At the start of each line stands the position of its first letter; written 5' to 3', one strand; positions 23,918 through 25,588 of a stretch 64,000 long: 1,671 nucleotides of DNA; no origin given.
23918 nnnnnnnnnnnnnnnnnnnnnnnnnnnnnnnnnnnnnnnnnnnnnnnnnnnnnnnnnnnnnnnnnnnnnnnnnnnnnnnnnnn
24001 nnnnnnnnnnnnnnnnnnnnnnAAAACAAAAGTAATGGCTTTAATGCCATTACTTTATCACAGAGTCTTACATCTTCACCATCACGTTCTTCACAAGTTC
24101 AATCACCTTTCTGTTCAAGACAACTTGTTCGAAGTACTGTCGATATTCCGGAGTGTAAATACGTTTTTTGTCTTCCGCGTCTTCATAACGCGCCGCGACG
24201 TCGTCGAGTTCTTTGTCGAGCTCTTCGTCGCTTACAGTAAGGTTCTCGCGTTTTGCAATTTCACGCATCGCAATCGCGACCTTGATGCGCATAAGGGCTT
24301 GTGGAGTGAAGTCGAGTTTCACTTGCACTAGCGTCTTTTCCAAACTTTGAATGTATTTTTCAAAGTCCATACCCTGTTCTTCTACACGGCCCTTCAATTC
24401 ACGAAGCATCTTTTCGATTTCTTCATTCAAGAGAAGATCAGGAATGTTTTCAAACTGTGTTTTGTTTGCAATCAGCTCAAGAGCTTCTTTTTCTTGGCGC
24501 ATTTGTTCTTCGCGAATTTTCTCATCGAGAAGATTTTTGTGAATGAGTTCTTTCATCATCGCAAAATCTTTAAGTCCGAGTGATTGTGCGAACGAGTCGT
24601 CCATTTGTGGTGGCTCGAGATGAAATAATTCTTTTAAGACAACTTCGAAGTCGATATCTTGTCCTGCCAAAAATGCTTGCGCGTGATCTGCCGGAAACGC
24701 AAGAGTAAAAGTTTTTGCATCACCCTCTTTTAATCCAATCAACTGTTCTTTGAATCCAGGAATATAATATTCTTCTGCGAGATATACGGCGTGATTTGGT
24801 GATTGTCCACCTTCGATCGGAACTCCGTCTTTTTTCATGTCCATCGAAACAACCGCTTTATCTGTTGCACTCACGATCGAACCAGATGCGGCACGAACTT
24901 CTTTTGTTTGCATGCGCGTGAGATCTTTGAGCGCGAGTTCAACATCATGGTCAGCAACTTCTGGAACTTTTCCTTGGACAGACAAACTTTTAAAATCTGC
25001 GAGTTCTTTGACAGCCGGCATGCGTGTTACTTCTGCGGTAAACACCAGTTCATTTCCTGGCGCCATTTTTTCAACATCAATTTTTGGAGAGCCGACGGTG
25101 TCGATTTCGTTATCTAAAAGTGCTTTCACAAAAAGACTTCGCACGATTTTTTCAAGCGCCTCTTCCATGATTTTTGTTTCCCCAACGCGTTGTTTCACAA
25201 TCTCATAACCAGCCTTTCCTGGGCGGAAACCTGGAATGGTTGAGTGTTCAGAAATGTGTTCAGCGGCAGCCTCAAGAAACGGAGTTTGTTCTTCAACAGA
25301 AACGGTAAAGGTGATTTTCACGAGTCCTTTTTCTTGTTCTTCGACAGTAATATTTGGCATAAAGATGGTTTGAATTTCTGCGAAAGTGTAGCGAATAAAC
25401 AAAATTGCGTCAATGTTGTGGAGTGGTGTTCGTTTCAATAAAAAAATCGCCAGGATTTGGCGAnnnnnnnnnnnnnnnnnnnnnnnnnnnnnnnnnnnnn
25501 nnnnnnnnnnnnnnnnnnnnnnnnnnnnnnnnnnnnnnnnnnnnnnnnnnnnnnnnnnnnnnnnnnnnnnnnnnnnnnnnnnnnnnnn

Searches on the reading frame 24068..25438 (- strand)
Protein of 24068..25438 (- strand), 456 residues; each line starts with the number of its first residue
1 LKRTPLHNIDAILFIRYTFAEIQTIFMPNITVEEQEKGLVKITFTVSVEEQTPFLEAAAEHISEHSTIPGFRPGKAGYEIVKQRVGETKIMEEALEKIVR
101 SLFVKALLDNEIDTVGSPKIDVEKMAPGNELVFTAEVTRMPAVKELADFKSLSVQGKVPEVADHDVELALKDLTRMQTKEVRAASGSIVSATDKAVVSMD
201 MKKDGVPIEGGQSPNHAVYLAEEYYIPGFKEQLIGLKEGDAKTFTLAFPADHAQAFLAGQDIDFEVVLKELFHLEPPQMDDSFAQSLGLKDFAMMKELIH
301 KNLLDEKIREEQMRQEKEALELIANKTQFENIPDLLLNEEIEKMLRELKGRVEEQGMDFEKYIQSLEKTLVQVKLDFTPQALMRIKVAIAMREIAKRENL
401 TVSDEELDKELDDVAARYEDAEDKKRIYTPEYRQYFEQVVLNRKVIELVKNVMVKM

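Call 4: search_protein_families(library=pfam, proteins=[window:24068-25438:-], max_evalue=0.01)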
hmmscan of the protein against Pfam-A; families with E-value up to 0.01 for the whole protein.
window:24068-25438:- (456 aa): 4 families
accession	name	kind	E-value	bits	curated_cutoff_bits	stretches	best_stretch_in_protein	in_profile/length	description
PF05697.18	Trigger_N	-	2.5e-29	102.8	22.2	1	29-172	2-143/144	Bacterial trigger factor protein (TF)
PF05698.19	Trigger_C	-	1.3e-22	81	22.7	1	295-450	5-161/162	Bacterial trigger factor protein (TF) C-terminus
PF00254.34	FKBP_C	-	6.9e-05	23.5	21.1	1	192-267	8-92/94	FKBP-type peptidyl-prolyl cis-trans isomerase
PF16146.10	DUF4854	-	0.0077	17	28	0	95-148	1-54/102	Domain of unknown function (DUF4854)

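Call 10: find_related_loci(query=window:24068-25360:-, collection=genome_contigs, flank=10000)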
Query window:24068-25360:- (430 aa) in genome_contigs; peptide patterns used: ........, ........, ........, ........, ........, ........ (x = any residue, [..] = any of these).
66 stretches matched a pattern; 11 encode a relative of the query (tblastn E <= 1e-3); 11 distinct loci.
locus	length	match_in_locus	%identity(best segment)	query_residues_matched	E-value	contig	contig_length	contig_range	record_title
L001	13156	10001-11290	90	1-430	0e+0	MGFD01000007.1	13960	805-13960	MAG: Candidatus Uhrbacteria bacterium RIFOXYB2_FULL_45_11 rifoxyb2_full_scaffold_1533, whole genome shotgun sequence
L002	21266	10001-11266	89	1-422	0e+0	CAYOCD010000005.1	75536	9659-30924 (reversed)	MAG TPA_asm: uncultured Gammaproteobacteria bacterium isolate SRP272421_co1_712 genome assembly, contig: NODE_453_length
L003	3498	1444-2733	82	1-430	0e+0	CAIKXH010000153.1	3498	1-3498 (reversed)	Candidatus Uhrbacteria bacterium isolate Loclat_bin-13963 genome assembly, contig: bin-13963:153/176, whole genome shotg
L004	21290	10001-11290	76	1-430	0e+0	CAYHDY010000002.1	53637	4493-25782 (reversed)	MAG TPA_asm: uncultured Gammaproteobacteria bacterium isolate ERP119702_co1_211 genome assembly, contig: NODE_493_length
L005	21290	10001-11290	76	1-430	0e+0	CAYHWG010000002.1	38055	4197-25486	MAG TPA_asm: uncultured Gammaproteobacteria bacterium isolate ERP119705_co15_652 genome assembly, contig: NODE_782_lengt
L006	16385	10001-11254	37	5-424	5e-83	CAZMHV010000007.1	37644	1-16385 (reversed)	MAG TPA_asm: uncultured Gammaproteobacteria bacterium isolate SRP342105_co1_345 genome assembly, contig: NODE_1370_lengt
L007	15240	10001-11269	34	4-428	2e-66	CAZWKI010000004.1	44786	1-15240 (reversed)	MAG TPA_asm: uncultured Gammaproteobacteria bacterium isolate SRP192927_co7_706 genome assembly, contig: NODE_1150_lengt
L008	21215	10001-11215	30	16-423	1e-50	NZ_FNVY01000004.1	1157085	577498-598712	Enterococcus timonensis strain Marseille-P2817T, whole genome shotgun sequence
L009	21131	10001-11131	30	16-392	1e-45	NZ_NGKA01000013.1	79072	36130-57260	Vagococcus elongatus strain CCUG 51432 13, whole genome shotgun sequence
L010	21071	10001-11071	30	36-392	3e-43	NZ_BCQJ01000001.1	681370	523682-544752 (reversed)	Enterococcus canis NBRC 100695, whole genome shotgun sequence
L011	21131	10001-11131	27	16-392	9e-42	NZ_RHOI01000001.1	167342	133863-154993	Lacticaseibacillus baoqingensis strain 47-3 contig1, whole genome shotgun sequence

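Call 44: search_protein_families(library=phrogs, proteins=[L001:7921-9837:-, L004:8045-9850:-], max_evalue=0.01)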
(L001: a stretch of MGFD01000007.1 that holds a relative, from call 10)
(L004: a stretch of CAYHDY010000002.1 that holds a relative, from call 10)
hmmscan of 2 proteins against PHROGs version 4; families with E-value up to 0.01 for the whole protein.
L001:7921-9837:- (638 aa): 0 families

L004:8045-9850:- (601 aa): 0 families

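Call 62: search_protein_families(library=pfam, proteins=[L004:50-472:+, L004:469-1713:+, L004:1810-4194:+, L004:4204-6255:+, L004:6322-6852:-, L004:6960-7895:-, L004:8045-9850:-, L001:7921-9837:-], max_evalue=0.01)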
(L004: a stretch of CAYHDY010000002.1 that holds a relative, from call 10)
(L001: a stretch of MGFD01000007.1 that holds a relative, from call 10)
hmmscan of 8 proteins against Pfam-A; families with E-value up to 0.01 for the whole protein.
L004:50-472:+ (140 aa): 2 families
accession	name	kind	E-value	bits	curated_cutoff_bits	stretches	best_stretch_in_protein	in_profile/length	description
PF04545.22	Sigma70_r4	-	6.6e-15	54.8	24.1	1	60-110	2-48/50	Sigma-70, region 4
PF08281.18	Sigma70_r4_2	-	3.2e-05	23.9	25.7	1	54-97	2-41/54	Sigma-70, region 4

L004:469-1713:+ (414 aa): 1 family
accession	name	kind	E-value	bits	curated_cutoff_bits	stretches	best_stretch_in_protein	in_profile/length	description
PF17778.7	BLACT_WH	-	0.003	17.9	22.8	0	280-297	25-42/46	Beta-lactamase associated winged helix domain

L004:1810-4194:+ (794 aa): 5 families
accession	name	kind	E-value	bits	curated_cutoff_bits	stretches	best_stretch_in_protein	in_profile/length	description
PF00271.37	Helicase_C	-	4.7e-14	53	23.5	1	239-360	6-108/110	Helicase conserved C-terminal domain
PF00270.35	DEAD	-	1.8e-13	51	26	1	47-195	7-162/167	DEAD/DEAH box helicase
PF21010.2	HA2_C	-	9.4e-12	45.7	21.3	1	452-509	1-74/77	Helicase associated domain (HA2), ratchet-like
PF04408.29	HA2_N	-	2e-05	25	21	1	424-451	2-29/29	Helicase associated domain (HA2), winged-helix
PF04851.21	ResIII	-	0.00013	22.3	22.5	1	55-192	24-161/164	Type III restriction enzyme, res subunit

L004:4204-6255:+ (683 aa): 4 families
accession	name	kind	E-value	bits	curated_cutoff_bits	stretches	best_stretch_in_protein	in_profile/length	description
PF04851.21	ResIII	-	1.5e-18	67.7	22.5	1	70-229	4-163/164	Type III restriction enzyme, res subunit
PF00271.37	Helicase_C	-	6.9e-17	62.1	23.5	1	341-437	14-110/110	Helicase conserved C-terminal domain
PF00270.35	DEAD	-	1.3e-09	38.4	26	1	91-203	14-128/167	DEAD/DEAH box helicase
PF13307.12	Helicase_C_2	-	0.00065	20.2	25.3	0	342-411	9-83/170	Helicase C-terminal domain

L004:6322-6852:- (176 aa): 2 families
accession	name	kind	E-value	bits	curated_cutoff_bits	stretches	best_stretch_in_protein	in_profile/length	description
PF02517.21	Rce1-like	-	4.4e-05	24.1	22.4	1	56-161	6-91/93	Type II CAAX prenyl endopeptidase Rce1-like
PF20134.4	DUF6524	-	0.007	16.6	27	0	78-116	77-115/131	Family of unknown function (DUF6524)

L004:6960-7895:- (311 aa): 4 families
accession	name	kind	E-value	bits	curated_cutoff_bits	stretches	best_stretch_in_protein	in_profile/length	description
PF02195.25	ParB_N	-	1.6e-15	57.3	26.3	1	19-112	5-94/95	ParB N-terminal domain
PF17762.8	HTH_ParB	-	8.2e-10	39.2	22.6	1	118-190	4-76/102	ParB HTH domain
PF04545.22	Sigma70_r4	-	0.00052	19.9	24.1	1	127-152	15-39/50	Sigma-70, region 4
PF13384.12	HTH_23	-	0.002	18.3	24.6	1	123-154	8-38/50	Homeodomain-like domain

L004:8045-9850:- (601 aa): 0 families

L001:7921-9837:- (638 aa): 0 families

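Call 99: search_protein_families(library=padloc, proteins=[L004:50-472:+, L004:469-1713:+, L004:1810-4194:+, L004:4204-6255:+, L004:6960-7895:-, L004:8045-9850:-, L001:7921-9837:-], max_evalue=0.001)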
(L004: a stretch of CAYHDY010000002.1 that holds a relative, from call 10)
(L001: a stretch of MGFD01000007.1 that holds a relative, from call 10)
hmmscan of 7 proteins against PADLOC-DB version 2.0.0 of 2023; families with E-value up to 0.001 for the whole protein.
L004:50-472:+ (140 aa): 1 family
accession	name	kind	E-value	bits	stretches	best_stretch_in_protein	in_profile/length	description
PDLC02203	MzaA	-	2.4e-11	40.6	1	55-111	600-656/683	-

L004:469-1713:+ (414 aa): 0 families

L004:1810-4194:+ (794 aa): 5 families
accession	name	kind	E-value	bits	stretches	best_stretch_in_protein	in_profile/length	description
PDLC01252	Cas3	-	4.3e-06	24.4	1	152-321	113-269/324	CAS-I; effector_G3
PDLC00938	Cas3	-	7.5e-06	23.4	1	153-316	126-295/358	CRISPR-associated helicase Cas3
PDLC03960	SngC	-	9.4e-06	22.6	1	147-395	146-395/720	-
PDLC01439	typeIV_DinG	-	3.3e-05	20.8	0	165-276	319-431/575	CAS-IV-A; associated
PDLC01767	Cas3e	-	0.00045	16.8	0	153-321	328-500/680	-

L004:4204-6255:+ (683 aa): 17 families
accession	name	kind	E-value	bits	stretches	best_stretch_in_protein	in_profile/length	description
PDLC02707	PbeA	-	5.6e-20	69.5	2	349-449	530-628/672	PbeA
PDLC03658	mREase_IV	-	3.2e-17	59.5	1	347-444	456-553/953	Type IV methyl-directed restriction enzyme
PDLC02706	PbeA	-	4.6e-14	49.9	2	70-229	270-432/722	PbeA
PDLC02704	PbeA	-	1.1e-12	45.3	2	356-449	551-642/682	PbeA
PDLC03659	mREase_IV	-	7.4e-11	38.6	1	346-449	463-564/945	Type IV methyl-directed restriction enzyme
PDLC01439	typeIV_DinG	-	1.1e-08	32.3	1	343-410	407-471/575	CAS-IV-A; associated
PDLC03049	REase_I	-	6e-07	25.8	1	59-232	158-327/807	Type I restriction enzyme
PDLC01770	Cas3g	-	7.6e-07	26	1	343-457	252-359/733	-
PDLC03597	REase_MTase_IIG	-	1.9e-06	23.7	1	372-443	524-602/1646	Type IIG restriction enzyme-methyltransferase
PDLC02861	DpdF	-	4.7e-06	23.2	1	349-440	246-337/611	DpdF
PDLC02860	DpdF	-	5.7e-05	20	1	352-459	124-229/547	DpdF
PDLC02870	DpdF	-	0.00012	18.7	1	352-438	236-322/534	DpdF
PDLC02705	PbeA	-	0.00019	17.8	0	371-440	555-624/691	PbeA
PDLC02703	PbeA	-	0.00023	17.9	1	379-451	543-615/626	PbeA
PDLC03051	REase_MTase_I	-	0.00023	16.4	1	389-444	553-608/1591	Type I restriction enzyme-methyltransferase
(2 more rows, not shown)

L004:6960-7895:- (311 aa): 0 families

L004:8045-9850:- (601 aa): 0 families

L001:7921-9837:- (638 aa): 0 families
